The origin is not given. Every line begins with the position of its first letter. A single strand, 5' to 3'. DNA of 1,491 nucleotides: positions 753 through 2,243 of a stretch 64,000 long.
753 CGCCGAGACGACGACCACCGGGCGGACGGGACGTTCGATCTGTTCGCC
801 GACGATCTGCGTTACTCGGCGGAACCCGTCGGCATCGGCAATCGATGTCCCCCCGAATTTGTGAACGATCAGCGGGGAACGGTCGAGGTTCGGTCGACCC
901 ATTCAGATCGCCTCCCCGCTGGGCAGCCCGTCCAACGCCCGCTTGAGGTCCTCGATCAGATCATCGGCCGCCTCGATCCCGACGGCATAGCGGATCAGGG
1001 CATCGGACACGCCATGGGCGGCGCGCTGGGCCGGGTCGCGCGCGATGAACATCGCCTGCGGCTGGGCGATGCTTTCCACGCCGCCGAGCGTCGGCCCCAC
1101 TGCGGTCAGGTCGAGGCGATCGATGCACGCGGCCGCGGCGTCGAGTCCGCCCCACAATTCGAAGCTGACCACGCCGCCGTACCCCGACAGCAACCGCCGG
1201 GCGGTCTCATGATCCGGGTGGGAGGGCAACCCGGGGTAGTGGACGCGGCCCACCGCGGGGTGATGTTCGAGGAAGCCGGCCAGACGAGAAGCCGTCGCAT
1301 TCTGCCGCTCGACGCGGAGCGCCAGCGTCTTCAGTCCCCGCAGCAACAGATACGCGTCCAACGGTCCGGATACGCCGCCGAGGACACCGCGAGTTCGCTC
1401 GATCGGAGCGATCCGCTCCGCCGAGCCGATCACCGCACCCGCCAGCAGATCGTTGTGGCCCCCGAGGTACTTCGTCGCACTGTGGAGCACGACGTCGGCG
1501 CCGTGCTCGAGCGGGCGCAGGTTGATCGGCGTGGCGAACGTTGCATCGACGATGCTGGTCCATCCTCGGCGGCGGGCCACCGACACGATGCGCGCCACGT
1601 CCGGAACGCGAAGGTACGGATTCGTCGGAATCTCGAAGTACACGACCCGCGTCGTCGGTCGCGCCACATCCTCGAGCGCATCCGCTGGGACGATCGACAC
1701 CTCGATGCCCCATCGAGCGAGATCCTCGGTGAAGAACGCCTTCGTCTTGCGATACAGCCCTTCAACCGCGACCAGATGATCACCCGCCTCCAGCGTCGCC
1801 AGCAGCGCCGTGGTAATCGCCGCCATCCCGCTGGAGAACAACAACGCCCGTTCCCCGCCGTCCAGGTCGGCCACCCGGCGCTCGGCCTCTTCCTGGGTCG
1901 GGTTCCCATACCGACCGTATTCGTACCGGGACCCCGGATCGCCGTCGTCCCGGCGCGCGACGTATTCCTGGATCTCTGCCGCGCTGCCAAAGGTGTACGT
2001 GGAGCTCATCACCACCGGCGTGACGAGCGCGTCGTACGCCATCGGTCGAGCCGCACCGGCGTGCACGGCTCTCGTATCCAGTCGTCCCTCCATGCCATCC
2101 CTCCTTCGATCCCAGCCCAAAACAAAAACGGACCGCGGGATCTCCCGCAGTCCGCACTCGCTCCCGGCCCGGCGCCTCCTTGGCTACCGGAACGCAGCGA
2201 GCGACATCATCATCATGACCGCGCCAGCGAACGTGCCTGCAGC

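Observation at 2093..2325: Candidate methionine-codon leader-peptide attenuator upstream of cystathionine gamma-synthase-aspartokinase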

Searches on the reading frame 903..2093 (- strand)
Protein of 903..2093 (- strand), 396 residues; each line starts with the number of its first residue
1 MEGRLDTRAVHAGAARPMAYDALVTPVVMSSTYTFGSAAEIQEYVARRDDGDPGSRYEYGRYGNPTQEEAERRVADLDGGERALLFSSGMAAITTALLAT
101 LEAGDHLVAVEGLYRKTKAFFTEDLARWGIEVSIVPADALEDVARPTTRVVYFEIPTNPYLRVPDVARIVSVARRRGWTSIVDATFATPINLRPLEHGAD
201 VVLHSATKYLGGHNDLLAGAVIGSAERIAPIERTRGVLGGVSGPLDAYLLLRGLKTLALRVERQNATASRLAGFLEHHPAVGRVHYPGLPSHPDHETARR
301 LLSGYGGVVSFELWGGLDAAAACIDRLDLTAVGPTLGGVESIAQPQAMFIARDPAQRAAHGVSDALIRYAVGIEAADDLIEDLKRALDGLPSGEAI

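Call 8: search_protein_families(library=ncbifam, proteins=[window:903-2093:-])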
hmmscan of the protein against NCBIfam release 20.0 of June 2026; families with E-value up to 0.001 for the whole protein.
window:903-2093:- (396 aa): 45 families (the best 25 are shown)
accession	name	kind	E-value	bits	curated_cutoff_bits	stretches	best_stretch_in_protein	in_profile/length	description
TIGR01328.1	met_gam_lyase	equivalog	6.3e-106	354.5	549.7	1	5-390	4-391/391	methionine gamma-lyase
NF006097.0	PRK08249.1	equivalog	1.7e-102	342.8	600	1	5-390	11-396/402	cystathionine gamma-synthase family protein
NF005695.0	PRK07503.1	equivalog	3e-101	339.1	666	1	6-389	11-396/403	methionine gamma-lyase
NF006347.0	PRK08574.1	equivalog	2.4e-100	336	477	1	13-388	10-383/385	cystathionine gamma-synthase family protein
NF004876.0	PRK06234.1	subfamily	1.4e-98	330.6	666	1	5-389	9-397/400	methionine gamma-lyase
NF005871.0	PRK07811.1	equivalog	6.1e-98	327.9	513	1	5-388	13-387/389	cystathionine gamma-synthase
NF006003.0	PRK08133.1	equivalog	1.5e-95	320.2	522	1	4-388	11-395/396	O-succinylhomoserine sulfhydrylase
NF005047.0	PRK06460.1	equivalog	2.4e-94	316.3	501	1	54-388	34-373/376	hypothetical protein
NF005810.0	PRK07671.1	equivalog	1.2e-91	307.6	594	1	8-387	6-376/377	bifunctional cystathionine gamma-lyase/homocysteine desulfhydrase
NF005758.0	PRK07582.1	equivalog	1.3e-91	307.2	440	1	6-388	10-369/372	cystathionine gamma-lyase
TIGR01326.1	OAH_OAS_sulfhy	subfamily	5.5e-90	302.1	495.1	2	5-224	2-219/418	O-acetylhomoserine aminocarboxypropyltransferase/cysteine synthase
NF005263.0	PRK06767.1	equivalog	9.9e-90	301.3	617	1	4-389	5-385/392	methionine gamma-lyase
TIGR01325.1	O_suc_HS_sulf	equivalog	2.2e-89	299.7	510.05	1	6-387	1-380/380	O-succinylhomoserine sulfhydrylase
NF004821.0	PRK06176.1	equivalog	1.1e-88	297.7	642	1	4-388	2-377/380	cystathionine gamma-synthase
NF005976.0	PRK08064.1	equivalog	3.8e-88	296.1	627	1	6-389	8-382/390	cystathionine beta-lyase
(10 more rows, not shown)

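Call 9: find_related_loci(query=window:903-2093:-, collection=genome_contigs, flank=4000)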
Query window:903-2093:- (396 aa) in genome_contigs; peptide patterns used: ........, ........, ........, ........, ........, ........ (x = any residue, [..] = any of these).
600 stretches matched a pattern (row limit reached: there are more); 589 encode a relative of the query (tblastn E <= 1e-3); the best 80 are kept; 80 distinct loci.
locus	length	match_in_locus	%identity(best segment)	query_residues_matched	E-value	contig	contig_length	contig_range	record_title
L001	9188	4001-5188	65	1-396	2e-170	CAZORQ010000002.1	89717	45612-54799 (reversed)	MAG TPA_asm: uncultured Thermotogae bacterium isolate binchicken_co334_334 genome assembly, contig: NODE_322_length_8971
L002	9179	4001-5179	58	1-390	1e-148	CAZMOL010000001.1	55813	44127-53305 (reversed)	MAG TPA_asm: uncultured Thermotogae bacterium isolate SRP068000_co2_8 genome assembly, contig: NODE_126_length_55813_cov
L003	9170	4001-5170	58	1-387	1e-147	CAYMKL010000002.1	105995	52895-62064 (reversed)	MAG TPA_asm: uncultured Anaerolineae bacterium isolate SRP167671_co1_184 genome assembly, contig: NODE_149_length_105995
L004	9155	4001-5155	60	7-388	1e-145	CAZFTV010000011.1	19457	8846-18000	MAG TPA_asm: uncultured Eubacteriales bacterium isolate binchicken_co364_3 genome assembly, contig: NODE_2872_length_194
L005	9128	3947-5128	58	4-390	2e-143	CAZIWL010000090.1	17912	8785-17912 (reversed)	MAG TPA_asm: uncultured Anaerolineales bacterium isolate binchicken_co334_394 genome assembly, contig: NODE_5428_length_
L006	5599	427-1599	58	1-388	1e-141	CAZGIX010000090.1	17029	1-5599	MAG TPA_asm: uncultured Anaerolineaceae bacterium isolate binchicken_co259_18 genome assembly, contig: NODE_1947_length_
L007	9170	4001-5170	55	1-387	1e-139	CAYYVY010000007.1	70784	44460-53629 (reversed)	MAG TPA_asm: uncultured Anaerolineaceae bacterium isolate SRP214966_co2_133 genome assembly, contig: NODE_319_length_707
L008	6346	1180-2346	59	5-390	3e-147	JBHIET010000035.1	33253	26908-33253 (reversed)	MAG: Anaerolineae bacterium isolate b2.sp2_bin.30 NODE_203_length_33253_cov_8.652630, whole genome shotgun sequence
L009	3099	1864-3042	56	1-390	5e-145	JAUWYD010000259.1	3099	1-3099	MAG: Chloroflexota bacterium isolate CSMAG_2701 CSMAG_2701_k141_2867295_length_3099_cov_12.3245, whole genome shotgun se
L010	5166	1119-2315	56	1-388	9e-140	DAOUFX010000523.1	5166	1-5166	MAG TPA_asm: Anaerolineae bacterium isolate R24_80 k131_194807, whole genome shotgun sequence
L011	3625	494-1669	58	1-387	4e-143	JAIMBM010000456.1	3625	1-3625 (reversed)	MAG: Anaerolineae bacterium isolate HOT.MB2.62 Contig457, whole genome shotgun sequence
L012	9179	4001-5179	57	1-390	1e-137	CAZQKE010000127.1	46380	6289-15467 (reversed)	MAG TPA_asm: uncultured Anaerolineaceae bacterium isolate binchicken_co219_462 genome assembly, contig: k141_1400473, wh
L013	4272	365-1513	55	7-387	1e-139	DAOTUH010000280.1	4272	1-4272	MAG TPA_asm: Anaerolineae bacterium isolate F17_49 k129_1101567, whole genome shotgun sequence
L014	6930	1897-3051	55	1-374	9e-134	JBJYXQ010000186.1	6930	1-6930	MAG: Anaerolineae bacterium isolate S5_7_050615r2r1_22 S5_7_050615r2r1_22_000000000186, whole genome shotgun sequence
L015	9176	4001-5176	52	2-388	2e-128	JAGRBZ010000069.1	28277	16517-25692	MAG: Anaerolineae bacterium isolate HKST-UBA12 NODE_69_length_28277_cov_12.015355, whole genome shotgun sequence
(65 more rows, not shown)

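Call 14: find_homologous_proteins(query=window:903-2093:-, max_evalue=1e-100)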
Query window:903-2093:- (396 aa): 6544 proteins with E <= 1e-100 among 8000 candidates; the best 120 are listed.
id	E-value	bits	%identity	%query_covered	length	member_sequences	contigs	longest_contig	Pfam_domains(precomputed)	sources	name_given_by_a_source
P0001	3.9e-256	867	100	100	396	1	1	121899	PF01053.27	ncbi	-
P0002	3.0e-170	585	68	100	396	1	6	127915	PF01053.27,PF01041.24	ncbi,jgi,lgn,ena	-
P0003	5.3e-168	577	67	99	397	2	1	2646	PF00155.28,PF01053.27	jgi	-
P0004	7.5e-168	577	67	99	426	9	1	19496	PF00155.28,PF01053.27,PF01041.24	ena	-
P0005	2.5e-166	572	66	100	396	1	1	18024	PF01053.27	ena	-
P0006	3.5e-166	571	69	94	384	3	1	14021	PF01053.27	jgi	-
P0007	2.3e-165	569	65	99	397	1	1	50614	PF01053.27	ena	-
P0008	1.0e-164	567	65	100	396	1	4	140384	PF01053.27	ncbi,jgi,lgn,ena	-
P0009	4.3e-164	565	66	99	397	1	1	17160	PF01053.27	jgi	jgi:cystathionine gamma-synthase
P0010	4.3e-164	565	66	100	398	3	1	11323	PF01053.27,PF01041.24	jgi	-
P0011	7.3e-162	557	66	99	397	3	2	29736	PF00155.28,PF01053.27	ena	-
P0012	8.3e-162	557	66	100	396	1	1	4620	PF01053.27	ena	-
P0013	2.5e-158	546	64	99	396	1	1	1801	PF00155.28,PF01053.27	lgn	-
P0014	2.1e-157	543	66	93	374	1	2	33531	PF01053.27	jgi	-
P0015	4.9e-157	541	65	99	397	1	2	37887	PF01053.27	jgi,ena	-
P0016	6.5e-156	538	64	98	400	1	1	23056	PF01053.27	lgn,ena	-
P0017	1.7e-155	536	64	99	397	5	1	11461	PF01053.27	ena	-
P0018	4.7e-155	535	64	98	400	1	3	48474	PF01053.27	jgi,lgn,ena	-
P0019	4.4e-154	532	62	99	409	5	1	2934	PF01053.27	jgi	jgi:cystathionine gamma-synthase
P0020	1.2e-153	530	61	98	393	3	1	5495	PF00155.28,PF01212.28,PF01053.27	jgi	-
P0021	8.0e-153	527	63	94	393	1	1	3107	PF01053.27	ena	-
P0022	4.6e-152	525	63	98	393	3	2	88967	PF00155.28,PF01053.27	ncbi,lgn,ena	-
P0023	5.0e-152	525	62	94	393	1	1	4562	PF01053.27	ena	-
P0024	6.4e-152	524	62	94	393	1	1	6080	PF01053.27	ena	-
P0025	2.5e-151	523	61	98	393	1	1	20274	PF01053.27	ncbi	-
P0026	3.2e-151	522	62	97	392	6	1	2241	PF00155.28,PF06838.18,PF01053.27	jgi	-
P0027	4.8e-151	522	62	94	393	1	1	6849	PF01053.27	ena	-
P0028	6.1e-151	521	61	97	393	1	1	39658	PF01053.27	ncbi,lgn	-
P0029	9.9e-151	521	62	97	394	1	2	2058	PF00155.28,PF01053.27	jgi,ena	-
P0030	1.3e-150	520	62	98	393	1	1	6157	PF01053.27,PF01041.24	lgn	-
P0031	3.0e-150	519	62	99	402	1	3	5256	PF01053.27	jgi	jgi:cystathionine gamma-synthase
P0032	4.4e-150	518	62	98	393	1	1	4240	PF01053.27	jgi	-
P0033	5.5e-150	518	61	98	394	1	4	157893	PF00155.28,PF01053.27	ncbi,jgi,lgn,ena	-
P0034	7.3e-150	518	61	98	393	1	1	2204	PF01053.27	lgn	-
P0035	9.8e-150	517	61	97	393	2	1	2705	PF01053.27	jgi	jgi:cystathionine gamma-synthase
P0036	1.1e-149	517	62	98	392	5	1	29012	PF01053.27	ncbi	-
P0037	2.5e-149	516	62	98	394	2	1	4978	PF00155.28,PF01053.27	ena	-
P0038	3.6e-149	515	60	97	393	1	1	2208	PF01053.27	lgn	-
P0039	4.0e-149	515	61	97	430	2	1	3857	PF01053.27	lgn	-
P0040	4.2e-149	515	61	97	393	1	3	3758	PF01053.27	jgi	jgi:cystathionine gamma-synthase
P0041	4.5e-149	515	61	98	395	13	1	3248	PF01053.27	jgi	-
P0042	9.9e-149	514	61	97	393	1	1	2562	PF01053.27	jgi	-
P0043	1.4e-148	513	60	98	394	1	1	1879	PF00155.28,PF01212.28,PF01053.27,PF01041.24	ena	-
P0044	1.8e-148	513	60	98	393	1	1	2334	PF00155.28,PF01053.27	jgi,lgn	jgi:cystathionine gamma-synthase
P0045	2.4e-148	513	61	94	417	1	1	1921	PF00155.28,PF01053.27,PF01041.24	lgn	-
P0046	2.7e-148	513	61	98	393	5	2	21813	PF01053.27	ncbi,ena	-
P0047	3.0e-148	512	61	98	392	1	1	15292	PF01053.27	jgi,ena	-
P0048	5.3e-148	512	60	98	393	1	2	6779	PF01053.27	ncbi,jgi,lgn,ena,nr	ncbi:MAG TPA: aminotransferase class I/II-fold pyridoxal phosphate-dependent enzyme [Chloroflexi bac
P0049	8.1e-148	511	60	97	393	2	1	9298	PF00155.28,PF00266.26,PF01212.28,PF06838.18,PF01053.27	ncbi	-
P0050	1.0e-147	511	59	98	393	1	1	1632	PF01053.27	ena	-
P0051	1.1e-147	510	60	98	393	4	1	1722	PF01053.27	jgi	jgi:cystathionine gamma-synthase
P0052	1.9e-147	510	60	98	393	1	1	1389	PF01053.27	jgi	-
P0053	2.1e-147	510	59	98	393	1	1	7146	PF01212.28,PF01053.27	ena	-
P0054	2.5e-147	509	60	98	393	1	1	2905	PF06838.18,PF01053.27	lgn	-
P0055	4.2e-147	509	60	98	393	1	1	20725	PF01053.27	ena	-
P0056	4.4e-147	509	61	98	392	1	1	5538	PF01053.27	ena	-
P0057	4.6e-147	508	60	98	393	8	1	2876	PF00155.28,PF01053.27,PF01041.24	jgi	-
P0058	6.2e-147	508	60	97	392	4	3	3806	PF00155.28,PF01053.27,PF01041.24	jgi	jgi:cystathionine gamma-synthase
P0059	1.1e-146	507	61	97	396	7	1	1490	PF01053.27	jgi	-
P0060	1.2e-146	507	59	98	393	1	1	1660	PF01053.27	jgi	-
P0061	1.7e-146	507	60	98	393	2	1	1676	PF00155.28,PF01053.27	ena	-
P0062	2.0e-146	506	60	98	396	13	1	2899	PF00155.28,PF01212.28,PF01053.27,PF01041.24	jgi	jgi:cystathionine gamma-synthase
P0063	2.0e-146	506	60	98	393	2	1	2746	PF01053.27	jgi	-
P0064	2.0e-146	506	60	98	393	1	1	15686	PF01053.27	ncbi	-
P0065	2.1e-146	506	61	98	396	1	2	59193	PF01053.27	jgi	jgi:cystathionine gamma-synthase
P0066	2.1e-146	506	59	98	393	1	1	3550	PF01212.28,PF01053.27,PF01041.24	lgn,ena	-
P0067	2.8e-146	506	59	98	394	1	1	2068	PF00155.28,PF01212.28,PF01053.27,PF01041.24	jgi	jgi:cystathionine gamma-synthase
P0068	2.9e-146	506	59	98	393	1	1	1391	PF01053.27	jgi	jgi:cystathionine gamma-synthase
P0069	3.1e-146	506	61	98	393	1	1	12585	PF01053.27,PF01041.24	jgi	jgi:cystathionine gamma-synthase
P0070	3.5e-146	506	59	98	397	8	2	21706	PF01053.27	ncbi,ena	-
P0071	4.8e-146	505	61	98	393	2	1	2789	PF00155.28,PF01053.27,PF01041.24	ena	-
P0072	4.8e-146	505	61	97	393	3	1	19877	PF01053.27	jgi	jgi:cystathionine gamma-synthase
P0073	6.1e-146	505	60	98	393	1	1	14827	PF00155.28,PF01053.27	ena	-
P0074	6.2e-146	505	60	98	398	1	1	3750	PF00155.28,PF01053.27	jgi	jgi:cystathionine gamma-synthase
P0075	6.9e-146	505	58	98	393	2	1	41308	PF01053.27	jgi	-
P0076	7.0e-146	505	60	98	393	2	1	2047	PF01053.27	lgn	-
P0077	7.5e-146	504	60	98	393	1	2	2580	PF00155.28,PF01053.27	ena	-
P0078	8.8e-146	504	60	98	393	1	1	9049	PF00155.28,PF01053.27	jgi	jgi:cystathionine gamma-synthase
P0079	1.0e-145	504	59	98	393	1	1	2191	PF00155.28,PF01053.27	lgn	-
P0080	1.1e-145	504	59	98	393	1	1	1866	PF01053.27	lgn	-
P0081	1.1e-145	504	59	98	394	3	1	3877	PF01053.27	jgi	jgi:cystathionine gamma-synthase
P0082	1.5e-145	503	60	98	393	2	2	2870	PF01053.27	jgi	-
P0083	1.6e-145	503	59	98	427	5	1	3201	PF00155.28,PF01053.27,PF01041.24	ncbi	-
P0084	1.9e-145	503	60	98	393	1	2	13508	PF01053.27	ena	-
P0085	2.3e-145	503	61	97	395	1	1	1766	PF01053.27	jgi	jgi:cystathionine gamma-synthase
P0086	2.5e-145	503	61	98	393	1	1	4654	PF01053.27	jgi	jgi:cystathionine gamma-synthase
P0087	2.6e-145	503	58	98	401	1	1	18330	PF00155.28,PF06838.18,PF01053.27,PF01041.24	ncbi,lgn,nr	ncbi:MAG: aminotransferase class I/II-fold pyridoxal phosphate-dependent enzyme [Chloroflexota bacte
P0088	2.7e-145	503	61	98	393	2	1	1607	PF01053.27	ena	-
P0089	2.8e-145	503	60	97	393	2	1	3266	PF01053.27,PF01041.24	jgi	jgi:cystathionine gamma-synthase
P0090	3.3e-145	502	61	98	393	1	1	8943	PF01053.27,PF01041.24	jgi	-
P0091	3.3e-145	502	60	97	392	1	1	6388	PF00155.28,PF01053.27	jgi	-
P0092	3.4e-145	502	60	98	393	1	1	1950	PF01053.27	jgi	jgi:cystathionine gamma-synthase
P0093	3.4e-145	502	58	98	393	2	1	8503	PF01053.27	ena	-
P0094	3.7e-145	502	58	98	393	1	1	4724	PF00155.28,PF01053.27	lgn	-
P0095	3.8e-145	502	60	97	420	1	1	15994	PF00266.26,PF01053.27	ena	-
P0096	4.0e-145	502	59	98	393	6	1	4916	PF00155.28,PF06838.18,PF01053.27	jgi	jgi:cystathionine gamma-synthase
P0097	5.1e-145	502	60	97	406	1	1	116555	PF00155.28,PF01053.27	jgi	jgi:cystathionine gamma-synthase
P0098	5.4e-145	502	60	98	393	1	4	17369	PF01053.27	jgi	-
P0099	7.3e-145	501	59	98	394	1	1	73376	PF00155.28,PF01053.27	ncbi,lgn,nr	ncbi:MAG: aminotransferase class I/II-fold pyridoxal phosphate-dependent enzyme [Chloroflexota bacte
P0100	7.7e-145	501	59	98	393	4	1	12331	PF00155.28,PF01053.27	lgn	-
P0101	8.2e-145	501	59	98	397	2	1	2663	PF01053.27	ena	-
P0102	9.0e-145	501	60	98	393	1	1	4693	PF01053.27,PF01041.24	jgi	jgi:cystathionine gamma-synthase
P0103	9.2e-145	501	59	98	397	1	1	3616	PF01053.27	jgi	jgi:cystathionine gamma-synthase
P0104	9.5e-145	501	60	98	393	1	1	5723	PF01053.27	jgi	-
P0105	9.8e-145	501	61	97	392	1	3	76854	PF01053.27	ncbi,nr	ncbi:MAG: aminotransferase class I/II-fold pyridoxal phosphate-dependent enzyme [Chloroflexi bacteri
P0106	1.0e-144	501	59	98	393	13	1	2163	PF01053.27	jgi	jgi:cystathionine gamma-synthase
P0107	1.2e-144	501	62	98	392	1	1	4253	PF00155.28,PF01053.27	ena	-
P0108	1.6e-144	500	59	98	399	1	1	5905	PF00155.28,PF01053.27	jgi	jgi:cystathionine gamma-synthase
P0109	2.0e-144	500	60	97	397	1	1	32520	PF00155.28,PF01053.27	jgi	jgi:cystathionine gamma-synthase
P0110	2.0e-144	500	60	98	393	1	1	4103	PF00155.28,PF01053.27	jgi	jgi:cystathionine gamma-synthase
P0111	2.1e-144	500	60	98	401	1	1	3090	PF01053.27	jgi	jgi:cystathionine gamma-synthase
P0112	2.4e-144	500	58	98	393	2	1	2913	PF00155.28,PF01053.27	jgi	-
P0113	2.4e-144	500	60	98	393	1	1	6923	PF01053.27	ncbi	-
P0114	2.5e-144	499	59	98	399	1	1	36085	PF00155.28,PF01053.27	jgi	jgi:cystathionine gamma-synthase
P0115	2.7e-144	499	61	98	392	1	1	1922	PF00155.28,PF01053.27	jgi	jgi:cystathionine gamma-synthase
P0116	3.1e-144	499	62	98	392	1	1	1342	PF01053.27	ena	-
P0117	3.2e-144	499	59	98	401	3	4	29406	PF01053.27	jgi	-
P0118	3.2e-144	499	59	99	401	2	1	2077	PF00155.28,PF01053.27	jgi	jgi:cystathionine gamma-synthase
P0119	3.4e-144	499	58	98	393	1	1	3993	PF01053.27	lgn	-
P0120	4.2e-144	499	60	97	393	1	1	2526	PF01053.27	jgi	jgi:cystathionine gamma-synthase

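Call 15: find_encoding_contigs(protein=P0002, flank=3000, max_places=3)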
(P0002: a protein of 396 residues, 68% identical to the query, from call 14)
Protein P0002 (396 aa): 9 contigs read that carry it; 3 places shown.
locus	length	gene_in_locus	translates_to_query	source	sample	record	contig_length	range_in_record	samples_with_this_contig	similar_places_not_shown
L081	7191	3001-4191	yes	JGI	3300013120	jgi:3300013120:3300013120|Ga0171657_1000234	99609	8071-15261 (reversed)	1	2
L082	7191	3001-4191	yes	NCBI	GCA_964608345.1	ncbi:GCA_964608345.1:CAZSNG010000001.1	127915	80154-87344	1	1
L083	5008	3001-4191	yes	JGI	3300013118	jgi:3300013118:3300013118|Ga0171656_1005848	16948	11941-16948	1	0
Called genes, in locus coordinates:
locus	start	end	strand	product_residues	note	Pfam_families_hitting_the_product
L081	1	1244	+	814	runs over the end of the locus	PF00072:Response_reg, PF00989:PAS, PF08447:PAS_3 (weak), PF08448:PAS_4 (weak), PF13426:PAS_9, PF01590:GAF, PF13487:HD_5, PF01966:HD, +1 more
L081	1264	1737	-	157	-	PF00293:NUDIX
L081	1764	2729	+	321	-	PF13292:DXP_synthase_N, PF00456:Transketolase_N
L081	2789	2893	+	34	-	-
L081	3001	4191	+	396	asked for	PF01053:Cys_Met_Meta_PP, PF01041:DegT_DnrJ_EryC1 (weak)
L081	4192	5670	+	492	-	PF00696:AA_kinase, PF22468:ACT_9 (weak)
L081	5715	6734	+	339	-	PF01118:Semialdhyde_dh, PF02774:Semialdhyde_dhC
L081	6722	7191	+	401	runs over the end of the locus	-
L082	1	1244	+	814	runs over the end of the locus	PF00072:Response_reg, PF00989:PAS, PF08447:PAS_3 (weak), PF08448:PAS_4 (weak), PF13426:PAS_9, PF01590:GAF, PF13487:HD_5, PF01966:HD, +1 more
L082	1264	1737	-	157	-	PF00293:NUDIX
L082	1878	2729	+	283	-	PF00456:Transketolase_N, PF13292:DXP_synthase_N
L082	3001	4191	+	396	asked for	PF01053:Cys_Met_Meta_PP, PF01041:DegT_DnrJ_EryC1 (weak)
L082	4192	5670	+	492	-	PF00696:AA_kinase, PF22468:ACT_9 (weak)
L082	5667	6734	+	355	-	PF01118:Semialdhyde_dh, PF02774:Semialdhyde_dhC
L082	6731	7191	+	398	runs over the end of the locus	-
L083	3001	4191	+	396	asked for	PF01053:Cys_Met_Meta_PP, PF01041:DegT_DnrJ_EryC1 (weak)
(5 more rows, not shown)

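Call 16: find_encoding_contigs(protein=P0004, flank=3000, max_places=2)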
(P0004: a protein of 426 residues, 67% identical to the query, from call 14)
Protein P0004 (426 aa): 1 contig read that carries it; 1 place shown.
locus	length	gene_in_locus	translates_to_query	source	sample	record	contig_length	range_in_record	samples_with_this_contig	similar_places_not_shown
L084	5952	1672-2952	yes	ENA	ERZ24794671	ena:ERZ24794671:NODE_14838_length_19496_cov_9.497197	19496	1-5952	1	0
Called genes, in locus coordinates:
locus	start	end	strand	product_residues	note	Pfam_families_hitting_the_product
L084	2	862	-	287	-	?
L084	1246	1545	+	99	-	-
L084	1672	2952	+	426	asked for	PF01053:Cys_Met_Meta_PP, PF00155:Aminotran_1_2 (faint), PF01041:DegT_DnrJ_EryC1 (faint)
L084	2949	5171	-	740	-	PF02861:Clp_N, PF13191:AAA_16 (weak), PF23569:NBD_SMAX1 (weak), PF00004:AAA, PF17871:AAA_lid_9, PF07724:AAA_2, PF07728:AAA_5, PF10431:ClpB_D2-small, +9 more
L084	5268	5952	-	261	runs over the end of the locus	PF01925:TauE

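Call 17: find_encoding_contigs(protein=P0005, flank=3000, max_places=2)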
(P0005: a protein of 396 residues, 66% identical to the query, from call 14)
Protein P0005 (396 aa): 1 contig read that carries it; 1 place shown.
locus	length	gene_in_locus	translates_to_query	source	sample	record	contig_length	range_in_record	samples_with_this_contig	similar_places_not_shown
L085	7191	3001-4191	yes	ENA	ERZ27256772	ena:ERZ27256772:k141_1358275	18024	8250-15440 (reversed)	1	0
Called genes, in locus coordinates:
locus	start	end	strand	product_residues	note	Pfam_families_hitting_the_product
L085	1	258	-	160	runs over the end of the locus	PF00293:NUDIX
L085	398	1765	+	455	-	PF01979:Amidohydro_1, PF07969:Amidohydro_3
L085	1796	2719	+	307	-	PF02729:OTCace_N, PF00185:OTCace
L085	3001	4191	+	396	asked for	PF01053:Cys_Met_Meta_PP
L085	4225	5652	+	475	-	PF00696:AA_kinase, PF01842:ACT (faint), PF13840:ACT_7 (faint), PF22468:ACT_9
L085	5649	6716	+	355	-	PF01118:Semialdhyde_dh, PF02774:Semialdhyde_dhC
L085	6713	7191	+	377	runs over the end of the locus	-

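Call 18: find_encoding_contigs(protein=P0007, flank=3000, max_places=2)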
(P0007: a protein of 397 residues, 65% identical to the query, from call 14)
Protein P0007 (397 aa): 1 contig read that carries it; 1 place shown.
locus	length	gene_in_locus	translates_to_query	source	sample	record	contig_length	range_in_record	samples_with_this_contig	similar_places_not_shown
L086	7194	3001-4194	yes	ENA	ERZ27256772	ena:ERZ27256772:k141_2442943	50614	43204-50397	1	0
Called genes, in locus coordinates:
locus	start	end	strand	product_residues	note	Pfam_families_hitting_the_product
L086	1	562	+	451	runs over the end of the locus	PF01979:Amidohydro_1, PF07969:Amidohydro_3 (weak)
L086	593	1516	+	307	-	PF02729:OTCace_N, PF00185:OTCace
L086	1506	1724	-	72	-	PF11969:DcpS_C, PF01230:HIT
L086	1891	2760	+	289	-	PF00456:Transketolase_N, PF13292:DXP_synthase_N (weak)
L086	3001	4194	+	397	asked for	PF01053:Cys_Met_Meta_PP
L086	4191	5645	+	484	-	PF00696:AA_kinase, PF13840:ACT_7 (faint), PF22468:ACT_9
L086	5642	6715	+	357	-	PF01118:Semialdhyde_dh, PF02774:Semialdhyde_dhC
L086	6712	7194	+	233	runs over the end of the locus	?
